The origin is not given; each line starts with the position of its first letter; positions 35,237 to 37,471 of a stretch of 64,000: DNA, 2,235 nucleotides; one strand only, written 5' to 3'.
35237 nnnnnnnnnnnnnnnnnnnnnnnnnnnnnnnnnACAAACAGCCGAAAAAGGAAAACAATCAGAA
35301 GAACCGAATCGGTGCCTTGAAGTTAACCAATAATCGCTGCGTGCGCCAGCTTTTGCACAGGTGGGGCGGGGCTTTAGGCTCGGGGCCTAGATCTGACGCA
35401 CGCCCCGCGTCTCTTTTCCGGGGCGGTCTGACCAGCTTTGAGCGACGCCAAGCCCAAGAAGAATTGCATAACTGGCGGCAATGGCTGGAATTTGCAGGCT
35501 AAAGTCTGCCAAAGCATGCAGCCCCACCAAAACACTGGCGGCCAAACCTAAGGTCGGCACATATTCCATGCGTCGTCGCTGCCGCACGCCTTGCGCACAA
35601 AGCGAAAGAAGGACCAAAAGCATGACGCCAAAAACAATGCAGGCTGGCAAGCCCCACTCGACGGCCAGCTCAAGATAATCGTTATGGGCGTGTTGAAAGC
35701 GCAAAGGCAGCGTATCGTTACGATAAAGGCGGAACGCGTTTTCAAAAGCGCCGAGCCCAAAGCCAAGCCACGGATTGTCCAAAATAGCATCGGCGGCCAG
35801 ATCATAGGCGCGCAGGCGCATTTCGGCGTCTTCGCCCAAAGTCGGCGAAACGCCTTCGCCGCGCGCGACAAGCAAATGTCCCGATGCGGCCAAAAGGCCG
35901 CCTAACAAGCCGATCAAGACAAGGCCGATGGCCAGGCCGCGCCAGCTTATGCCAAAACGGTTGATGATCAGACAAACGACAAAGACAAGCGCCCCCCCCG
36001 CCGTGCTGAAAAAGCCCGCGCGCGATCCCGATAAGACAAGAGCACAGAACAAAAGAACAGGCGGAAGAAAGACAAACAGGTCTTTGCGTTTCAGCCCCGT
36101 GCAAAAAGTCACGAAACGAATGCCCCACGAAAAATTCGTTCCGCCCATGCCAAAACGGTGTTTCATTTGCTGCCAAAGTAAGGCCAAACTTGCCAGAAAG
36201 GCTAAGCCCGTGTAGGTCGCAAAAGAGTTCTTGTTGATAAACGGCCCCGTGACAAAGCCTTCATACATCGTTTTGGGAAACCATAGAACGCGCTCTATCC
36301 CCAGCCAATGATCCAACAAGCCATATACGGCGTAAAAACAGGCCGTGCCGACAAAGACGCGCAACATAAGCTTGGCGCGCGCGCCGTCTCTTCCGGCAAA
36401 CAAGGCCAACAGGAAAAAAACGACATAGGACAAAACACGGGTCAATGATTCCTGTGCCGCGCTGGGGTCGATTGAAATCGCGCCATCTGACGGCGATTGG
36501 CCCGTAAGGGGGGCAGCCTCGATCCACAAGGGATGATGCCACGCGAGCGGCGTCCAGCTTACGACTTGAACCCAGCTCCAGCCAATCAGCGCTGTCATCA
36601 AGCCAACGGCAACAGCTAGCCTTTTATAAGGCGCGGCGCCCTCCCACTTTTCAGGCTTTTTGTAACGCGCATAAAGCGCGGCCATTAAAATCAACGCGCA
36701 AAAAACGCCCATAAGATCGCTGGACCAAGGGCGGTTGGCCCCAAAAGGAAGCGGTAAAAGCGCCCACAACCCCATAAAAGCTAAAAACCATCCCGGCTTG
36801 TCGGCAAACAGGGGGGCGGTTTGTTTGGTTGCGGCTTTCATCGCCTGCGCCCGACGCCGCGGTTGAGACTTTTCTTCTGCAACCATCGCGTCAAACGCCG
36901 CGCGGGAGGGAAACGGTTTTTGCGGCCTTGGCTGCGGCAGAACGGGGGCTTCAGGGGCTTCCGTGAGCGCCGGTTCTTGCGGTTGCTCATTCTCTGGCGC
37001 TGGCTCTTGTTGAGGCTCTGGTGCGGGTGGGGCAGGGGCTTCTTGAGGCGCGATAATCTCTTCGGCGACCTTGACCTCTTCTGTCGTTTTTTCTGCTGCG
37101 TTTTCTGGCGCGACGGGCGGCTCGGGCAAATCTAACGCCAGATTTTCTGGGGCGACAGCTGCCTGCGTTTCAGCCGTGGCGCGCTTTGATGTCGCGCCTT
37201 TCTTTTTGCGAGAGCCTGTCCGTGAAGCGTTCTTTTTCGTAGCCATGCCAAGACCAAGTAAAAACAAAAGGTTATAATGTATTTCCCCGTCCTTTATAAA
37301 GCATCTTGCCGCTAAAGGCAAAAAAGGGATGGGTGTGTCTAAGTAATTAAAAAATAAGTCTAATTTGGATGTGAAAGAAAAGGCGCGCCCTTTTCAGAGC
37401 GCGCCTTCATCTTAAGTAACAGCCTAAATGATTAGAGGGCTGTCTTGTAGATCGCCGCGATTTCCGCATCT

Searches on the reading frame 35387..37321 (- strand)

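Call 3: search_protein_families(library=pfam, proteins=[window:35387-37321:-], max_evalue=0.1)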
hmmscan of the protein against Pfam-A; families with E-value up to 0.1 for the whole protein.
window:35387-37321:- (644 aa): 1 family
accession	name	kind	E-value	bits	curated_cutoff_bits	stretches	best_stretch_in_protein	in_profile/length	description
PF04932.20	Wzy_C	-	6.8e-22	78.3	31.7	1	422-564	4-148/149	O-Antigen ligase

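Call 4: search_protein_families(library=ncbifam, proteins=[window:35387-37321:-], max_evalue=0.1)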
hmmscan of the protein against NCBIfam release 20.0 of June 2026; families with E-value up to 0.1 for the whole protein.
window:35387-37321:- (644 aa): 3 families
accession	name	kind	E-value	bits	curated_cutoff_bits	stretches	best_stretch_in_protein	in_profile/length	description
TIGR03097.1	PEP_O_lig_1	hypoth_equivalog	1.4e-07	30.7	188.1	1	423-590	196-360/408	putative O-glycosylation ligase, exosortase A system-associated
TIGR00947.1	2A73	equivalog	5.5e-07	28.9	366.4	1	425-597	209-387/425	IctB family putative bicarbonate transporter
TIGR04370.1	glyco_rpt_poly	subfamily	0.015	14.3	40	1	406-476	159-231/396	oligosaccharide repeat unit polymerase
